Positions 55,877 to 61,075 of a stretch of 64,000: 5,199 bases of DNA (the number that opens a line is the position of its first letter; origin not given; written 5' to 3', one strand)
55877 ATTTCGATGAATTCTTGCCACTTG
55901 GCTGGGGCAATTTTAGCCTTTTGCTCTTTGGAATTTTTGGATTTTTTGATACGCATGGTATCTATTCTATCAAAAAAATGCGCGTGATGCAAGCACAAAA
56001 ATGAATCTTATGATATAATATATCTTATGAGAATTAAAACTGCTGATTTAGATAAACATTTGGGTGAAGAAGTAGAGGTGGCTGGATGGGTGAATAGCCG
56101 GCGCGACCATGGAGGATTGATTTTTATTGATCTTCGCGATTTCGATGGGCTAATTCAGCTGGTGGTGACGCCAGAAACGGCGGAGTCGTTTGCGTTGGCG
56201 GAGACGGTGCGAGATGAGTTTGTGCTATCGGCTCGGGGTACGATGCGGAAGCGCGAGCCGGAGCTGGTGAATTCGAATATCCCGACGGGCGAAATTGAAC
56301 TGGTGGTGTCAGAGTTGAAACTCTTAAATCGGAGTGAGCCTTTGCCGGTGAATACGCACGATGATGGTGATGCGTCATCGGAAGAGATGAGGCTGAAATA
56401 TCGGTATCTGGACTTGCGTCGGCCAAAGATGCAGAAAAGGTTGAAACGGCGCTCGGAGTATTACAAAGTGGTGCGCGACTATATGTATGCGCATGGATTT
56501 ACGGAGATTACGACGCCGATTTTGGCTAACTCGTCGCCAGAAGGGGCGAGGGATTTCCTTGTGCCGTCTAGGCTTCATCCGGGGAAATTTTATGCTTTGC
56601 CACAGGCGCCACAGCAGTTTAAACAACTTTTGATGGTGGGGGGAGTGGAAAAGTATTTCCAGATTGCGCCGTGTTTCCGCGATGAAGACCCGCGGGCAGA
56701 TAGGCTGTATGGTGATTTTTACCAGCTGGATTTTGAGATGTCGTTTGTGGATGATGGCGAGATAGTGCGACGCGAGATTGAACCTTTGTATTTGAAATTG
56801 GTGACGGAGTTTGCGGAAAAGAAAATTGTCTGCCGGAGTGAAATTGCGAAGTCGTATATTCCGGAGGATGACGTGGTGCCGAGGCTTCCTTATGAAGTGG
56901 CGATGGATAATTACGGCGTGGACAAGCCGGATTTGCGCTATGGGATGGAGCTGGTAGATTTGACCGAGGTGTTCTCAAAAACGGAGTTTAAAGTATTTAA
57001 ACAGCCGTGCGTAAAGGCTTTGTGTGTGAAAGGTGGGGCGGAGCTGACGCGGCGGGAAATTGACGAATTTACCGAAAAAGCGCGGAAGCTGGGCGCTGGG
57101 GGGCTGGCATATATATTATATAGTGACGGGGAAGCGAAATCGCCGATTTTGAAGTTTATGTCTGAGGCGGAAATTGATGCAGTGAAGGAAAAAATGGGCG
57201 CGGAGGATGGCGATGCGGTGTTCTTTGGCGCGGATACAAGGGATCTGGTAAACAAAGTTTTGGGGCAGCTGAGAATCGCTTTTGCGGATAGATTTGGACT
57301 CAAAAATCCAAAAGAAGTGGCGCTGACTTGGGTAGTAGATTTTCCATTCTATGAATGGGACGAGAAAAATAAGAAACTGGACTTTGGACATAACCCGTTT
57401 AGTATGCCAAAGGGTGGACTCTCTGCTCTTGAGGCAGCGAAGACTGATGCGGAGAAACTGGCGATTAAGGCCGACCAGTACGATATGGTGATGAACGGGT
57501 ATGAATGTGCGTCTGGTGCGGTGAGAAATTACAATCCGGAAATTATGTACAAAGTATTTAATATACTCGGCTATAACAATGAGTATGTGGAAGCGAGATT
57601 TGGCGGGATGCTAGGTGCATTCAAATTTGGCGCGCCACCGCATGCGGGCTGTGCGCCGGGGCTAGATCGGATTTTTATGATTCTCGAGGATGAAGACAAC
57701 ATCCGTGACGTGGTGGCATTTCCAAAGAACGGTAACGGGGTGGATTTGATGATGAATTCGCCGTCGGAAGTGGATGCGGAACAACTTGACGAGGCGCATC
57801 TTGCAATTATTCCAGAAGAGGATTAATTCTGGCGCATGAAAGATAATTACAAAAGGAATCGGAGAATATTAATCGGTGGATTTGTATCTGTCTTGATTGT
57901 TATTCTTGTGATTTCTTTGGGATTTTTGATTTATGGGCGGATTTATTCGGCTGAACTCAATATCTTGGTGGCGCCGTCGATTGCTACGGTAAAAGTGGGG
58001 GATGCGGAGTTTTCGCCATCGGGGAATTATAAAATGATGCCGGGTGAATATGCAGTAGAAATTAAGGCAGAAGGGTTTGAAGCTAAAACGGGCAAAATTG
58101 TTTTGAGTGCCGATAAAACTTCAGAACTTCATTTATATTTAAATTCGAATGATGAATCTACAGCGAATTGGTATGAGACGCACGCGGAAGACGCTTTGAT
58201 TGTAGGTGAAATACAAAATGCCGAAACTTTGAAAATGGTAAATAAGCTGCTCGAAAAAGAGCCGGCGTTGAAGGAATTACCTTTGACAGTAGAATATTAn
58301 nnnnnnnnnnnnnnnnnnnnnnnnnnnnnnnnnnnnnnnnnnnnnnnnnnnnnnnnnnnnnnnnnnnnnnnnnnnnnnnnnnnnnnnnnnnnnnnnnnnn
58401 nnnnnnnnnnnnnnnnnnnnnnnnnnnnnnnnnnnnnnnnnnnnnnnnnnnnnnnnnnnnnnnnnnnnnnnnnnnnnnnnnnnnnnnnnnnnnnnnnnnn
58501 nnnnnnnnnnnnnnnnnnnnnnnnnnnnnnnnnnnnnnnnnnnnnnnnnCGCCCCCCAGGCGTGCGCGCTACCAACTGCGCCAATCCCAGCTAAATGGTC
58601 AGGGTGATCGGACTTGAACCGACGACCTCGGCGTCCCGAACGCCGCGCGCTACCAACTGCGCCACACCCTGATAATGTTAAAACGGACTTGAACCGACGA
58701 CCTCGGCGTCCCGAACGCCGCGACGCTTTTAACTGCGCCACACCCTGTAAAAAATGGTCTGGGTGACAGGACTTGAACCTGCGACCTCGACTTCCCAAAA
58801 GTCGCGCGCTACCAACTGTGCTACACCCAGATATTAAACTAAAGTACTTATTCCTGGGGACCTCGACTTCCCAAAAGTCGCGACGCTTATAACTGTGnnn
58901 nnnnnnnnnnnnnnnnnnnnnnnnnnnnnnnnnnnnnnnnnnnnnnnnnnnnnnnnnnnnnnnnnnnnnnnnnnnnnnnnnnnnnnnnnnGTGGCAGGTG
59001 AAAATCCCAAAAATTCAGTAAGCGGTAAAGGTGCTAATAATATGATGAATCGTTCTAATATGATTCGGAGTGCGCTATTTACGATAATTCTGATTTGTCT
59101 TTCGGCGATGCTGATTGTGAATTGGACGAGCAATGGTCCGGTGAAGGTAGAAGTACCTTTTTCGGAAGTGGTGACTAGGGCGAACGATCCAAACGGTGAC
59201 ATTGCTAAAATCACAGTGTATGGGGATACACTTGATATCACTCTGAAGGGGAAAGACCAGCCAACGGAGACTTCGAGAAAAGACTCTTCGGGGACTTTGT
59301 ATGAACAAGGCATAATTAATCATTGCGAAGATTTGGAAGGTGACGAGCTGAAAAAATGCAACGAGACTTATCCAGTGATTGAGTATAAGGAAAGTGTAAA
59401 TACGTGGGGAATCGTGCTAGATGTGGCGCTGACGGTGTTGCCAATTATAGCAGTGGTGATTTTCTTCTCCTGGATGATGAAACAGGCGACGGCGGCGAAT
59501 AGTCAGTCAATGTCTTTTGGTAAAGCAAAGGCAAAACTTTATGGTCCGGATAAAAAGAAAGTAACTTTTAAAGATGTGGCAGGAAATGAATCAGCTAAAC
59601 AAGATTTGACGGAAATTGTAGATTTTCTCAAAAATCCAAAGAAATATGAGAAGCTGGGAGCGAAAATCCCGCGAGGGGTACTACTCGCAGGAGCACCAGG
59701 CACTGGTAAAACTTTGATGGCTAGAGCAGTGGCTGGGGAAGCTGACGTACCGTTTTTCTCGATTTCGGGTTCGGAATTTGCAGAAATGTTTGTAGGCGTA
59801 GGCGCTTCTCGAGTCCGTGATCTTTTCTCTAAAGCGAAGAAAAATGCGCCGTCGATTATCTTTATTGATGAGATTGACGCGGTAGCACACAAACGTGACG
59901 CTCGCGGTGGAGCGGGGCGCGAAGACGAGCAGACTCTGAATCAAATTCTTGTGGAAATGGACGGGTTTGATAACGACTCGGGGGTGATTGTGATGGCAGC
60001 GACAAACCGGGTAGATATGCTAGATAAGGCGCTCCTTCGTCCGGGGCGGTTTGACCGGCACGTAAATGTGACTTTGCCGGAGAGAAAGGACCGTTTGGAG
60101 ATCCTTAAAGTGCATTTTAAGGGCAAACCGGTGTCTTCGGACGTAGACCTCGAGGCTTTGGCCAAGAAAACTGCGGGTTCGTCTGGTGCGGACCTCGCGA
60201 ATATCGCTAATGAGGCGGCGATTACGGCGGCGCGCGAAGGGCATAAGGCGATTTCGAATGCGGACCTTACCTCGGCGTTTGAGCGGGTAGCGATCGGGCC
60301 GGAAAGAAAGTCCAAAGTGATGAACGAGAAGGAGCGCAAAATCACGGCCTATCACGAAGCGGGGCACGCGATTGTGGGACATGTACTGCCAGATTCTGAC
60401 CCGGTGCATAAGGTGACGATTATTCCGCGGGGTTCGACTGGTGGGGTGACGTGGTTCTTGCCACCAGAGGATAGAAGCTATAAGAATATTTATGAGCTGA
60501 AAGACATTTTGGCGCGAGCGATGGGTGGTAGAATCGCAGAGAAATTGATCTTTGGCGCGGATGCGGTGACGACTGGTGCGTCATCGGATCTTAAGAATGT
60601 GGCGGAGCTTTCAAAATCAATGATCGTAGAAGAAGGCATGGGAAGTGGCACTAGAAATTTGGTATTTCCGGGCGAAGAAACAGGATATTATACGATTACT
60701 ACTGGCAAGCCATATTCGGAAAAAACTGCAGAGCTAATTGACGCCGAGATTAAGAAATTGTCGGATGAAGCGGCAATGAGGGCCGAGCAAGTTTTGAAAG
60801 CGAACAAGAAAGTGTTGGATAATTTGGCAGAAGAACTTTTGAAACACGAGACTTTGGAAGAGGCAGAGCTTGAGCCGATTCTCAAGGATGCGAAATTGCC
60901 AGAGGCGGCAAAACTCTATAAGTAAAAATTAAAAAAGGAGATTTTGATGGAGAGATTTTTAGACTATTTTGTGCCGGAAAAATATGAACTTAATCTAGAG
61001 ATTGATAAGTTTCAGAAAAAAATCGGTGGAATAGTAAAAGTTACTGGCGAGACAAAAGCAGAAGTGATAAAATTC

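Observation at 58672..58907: Each of two tRNA-Pro genes is preceded by a truncated copy of itself carrying the same D-loop lesion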

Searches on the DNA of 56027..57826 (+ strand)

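Call 54: search_rna_families(sources=[L141, L143, L144, L140, L009], threshold=evalue, max_evalue=1)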
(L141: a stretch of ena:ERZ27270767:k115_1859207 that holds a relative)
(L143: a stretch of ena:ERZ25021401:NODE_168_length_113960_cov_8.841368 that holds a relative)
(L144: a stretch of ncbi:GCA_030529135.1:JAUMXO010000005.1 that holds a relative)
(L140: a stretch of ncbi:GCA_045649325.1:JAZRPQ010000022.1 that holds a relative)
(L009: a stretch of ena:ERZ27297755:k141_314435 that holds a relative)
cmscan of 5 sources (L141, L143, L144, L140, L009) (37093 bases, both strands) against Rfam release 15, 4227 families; matches with E-value up to 1: 17.
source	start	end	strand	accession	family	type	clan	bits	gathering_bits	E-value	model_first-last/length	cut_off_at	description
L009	5627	5699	-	RF00005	tRNA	Gene; tRNA;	CL00001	66.3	29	1.9e-12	1-71/71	no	tRNA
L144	5406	5478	-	RF00005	tRNA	Gene; tRNA;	CL00001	65.8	29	2.6e-12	1-71/71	no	tRNA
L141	5512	5584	-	RF00005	tRNA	Gene; tRNA;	CL00001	65.3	29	3.5e-12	1-71/71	no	tRNA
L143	5678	5750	-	RF00005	tRNA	Gene; tRNA;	CL00001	63.1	29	1.5e-11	1-71/71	no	tRNA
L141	5604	5676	-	RF00005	tRNA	Gene; tRNA;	CL00001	61.8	29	3.2e-11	1-71/71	no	tRNA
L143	5772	5844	-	RF00005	tRNA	Gene; tRNA;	CL00001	61.8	29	3.2e-11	1-71/71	no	tRNA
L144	6603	6675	-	RF00005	tRNA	Gene; tRNA;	CL00001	61.8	29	3.2e-11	1-71/71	no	tRNA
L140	6372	6444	-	RF00005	tRNA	Gene; tRNA;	CL00001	61.8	29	3.2e-11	1-71/71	no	tRNA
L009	5797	5869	-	RF00005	tRNA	Gene; tRNA;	CL00001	61.8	29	3.2e-11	1-71/71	no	tRNA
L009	5546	5618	-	RF00005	tRNA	Gene; tRNA;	CL00001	60.2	29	8.8e-11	1-71/71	no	tRNA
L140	6290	6362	-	RF00005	tRNA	Gene; tRNA;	CL00001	58.3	29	3e-10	1-71/71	no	tRNA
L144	5489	5562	-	RF00005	tRNA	Gene; tRNA;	CL00001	55.8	29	1.5e-09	1-71/71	no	tRNA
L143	5698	5819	-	RF02553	YrlA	Gene; sRNA;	-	26.3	69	0.13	1-114/114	no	Y RNA-like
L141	5553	5636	-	RF02553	YrlA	Gene; sRNA;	-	26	69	0.16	23-88/114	no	Y RNA-like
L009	5653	5749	-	RF02553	YrlA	Gene; sRNA;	-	25.4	69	0.23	1-114/114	no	Y RNA-like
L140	6310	6419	-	RF02553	YrlA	Gene; sRNA;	-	24.6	69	0.41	1-114/114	no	Y RNA-like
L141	187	252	+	RF01905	HOTAIR_2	Gene; lncRNA;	-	20.5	60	0.85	1-69/69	no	HOTAIR conserved region 2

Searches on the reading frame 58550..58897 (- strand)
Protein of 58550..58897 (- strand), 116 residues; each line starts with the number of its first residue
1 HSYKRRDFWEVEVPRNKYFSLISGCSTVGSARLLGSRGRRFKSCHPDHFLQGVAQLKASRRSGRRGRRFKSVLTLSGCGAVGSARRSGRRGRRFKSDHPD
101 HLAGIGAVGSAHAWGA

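Call 66: find_homologous_proteins(query=window:58550-58897:-, max_evalue=0.001)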
Query seq(116 aa) (116 aa): 77 proteins with E <= 0.001 among 837 candidates.
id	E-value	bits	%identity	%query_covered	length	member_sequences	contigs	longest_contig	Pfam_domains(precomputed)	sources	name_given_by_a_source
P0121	4.2e-21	93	46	84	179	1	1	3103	-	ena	-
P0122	6.6e-20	89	44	75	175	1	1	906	-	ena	-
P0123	7.3e-20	89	52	69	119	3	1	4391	-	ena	-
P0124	3.3e-13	67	58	60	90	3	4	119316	-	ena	-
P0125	3.5e-13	67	80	37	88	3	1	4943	-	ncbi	-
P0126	1.4e-10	59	60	60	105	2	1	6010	-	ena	-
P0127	2.1e-10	58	85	28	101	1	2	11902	-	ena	-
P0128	4.4e-10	57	46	82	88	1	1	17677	-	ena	-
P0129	2.6e-9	55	36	93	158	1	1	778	-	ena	-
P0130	3.7e-9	54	49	59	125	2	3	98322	-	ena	-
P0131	4.9e-9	54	48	61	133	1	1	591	-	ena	-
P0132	1.6e-8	52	52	59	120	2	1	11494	-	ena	-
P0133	1.8e-8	52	58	58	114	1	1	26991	-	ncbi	-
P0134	2.4e-8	52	76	32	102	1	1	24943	-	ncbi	-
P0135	2.7e-8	52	59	47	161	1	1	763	-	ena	-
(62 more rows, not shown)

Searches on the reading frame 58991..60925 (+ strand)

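Call 9: search_protein_families(library=ncbifam, proteins=[window:58991-60925:+])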
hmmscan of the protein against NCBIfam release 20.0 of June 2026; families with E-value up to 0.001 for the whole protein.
window:58991-60925:+ (644 aa): 22 families
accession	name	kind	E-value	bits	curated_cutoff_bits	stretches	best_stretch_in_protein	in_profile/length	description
TIGR01241.2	FtsH_fam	equivalog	7.6e-217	721.8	600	1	34-627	4-598/598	ATP-dependent zinc metalloprotease FtsH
NF008004.0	PRK10733.1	equivalog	1.8e-158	528.4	1008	1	148-631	108-593/644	ATP-dependent zinc metalloprotease FtsH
NF003069.1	PRK03992.1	subfamily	1e-88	298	500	1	187-434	124-373/379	proteasome-activating nucleotidase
TIGR01242.2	TIGR01242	subfamily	1.2e-83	281.1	500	1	187-434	107-356/362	proteasome-activating nucleotidase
TIGR01243.1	CDC48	subfamily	1.6e-73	248.3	802.65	1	190-617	449-719/733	CDC48 family AAA ATPase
NF047747.1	PrtsmActNtasePan2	equivalog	1.4e-70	238.6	700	1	187-434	144-393/397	proteasome-activating nucleotidase Pan2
NF047748.1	PrtsmActNtasePan1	equivalog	2.2e-68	231.1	750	1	188-438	142-394/405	proteasome-activating nucleotidase Pan1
NF041006.2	cell_div_CdvC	equivalog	4.8e-41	140.9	650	1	177-418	86-327/370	cell division protein CdvC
TIGR03689.1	pup_AAA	equivalog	4.1e-35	121.4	504.75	1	190-384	178-387/512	proteasome ATPase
NF042959.1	IteA_antiphage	equivalog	6.8e-34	117.6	510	1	196-453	94-342/367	anti-phage ATPase IteA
NF003229.0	PRK04195.1-5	equivalog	2.8e-11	42.8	280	1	192-306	15-122/413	replication factor C large subunit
NF003745.1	PRK05342.1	equivalog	5.1e-07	28.9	359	1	196-304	73-192/418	ATP-dependent Clp protease ATP-binding subunit ClpX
TIGR00390.1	hslU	equivalog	6.1e-07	28.7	362.45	1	226-282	46-104/441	ATP-dependent protease ATPase subunit HslU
TIGR00382.1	clpX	equivalog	4.3e-06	26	370.75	1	228-305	118-201/414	ATP-dependent protease ATP-binding subunit ClpX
NF003230.0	PRK04195.1-6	equivalog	8.1e-06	24.8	441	1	192-306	12-117/494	replication factor C large subunit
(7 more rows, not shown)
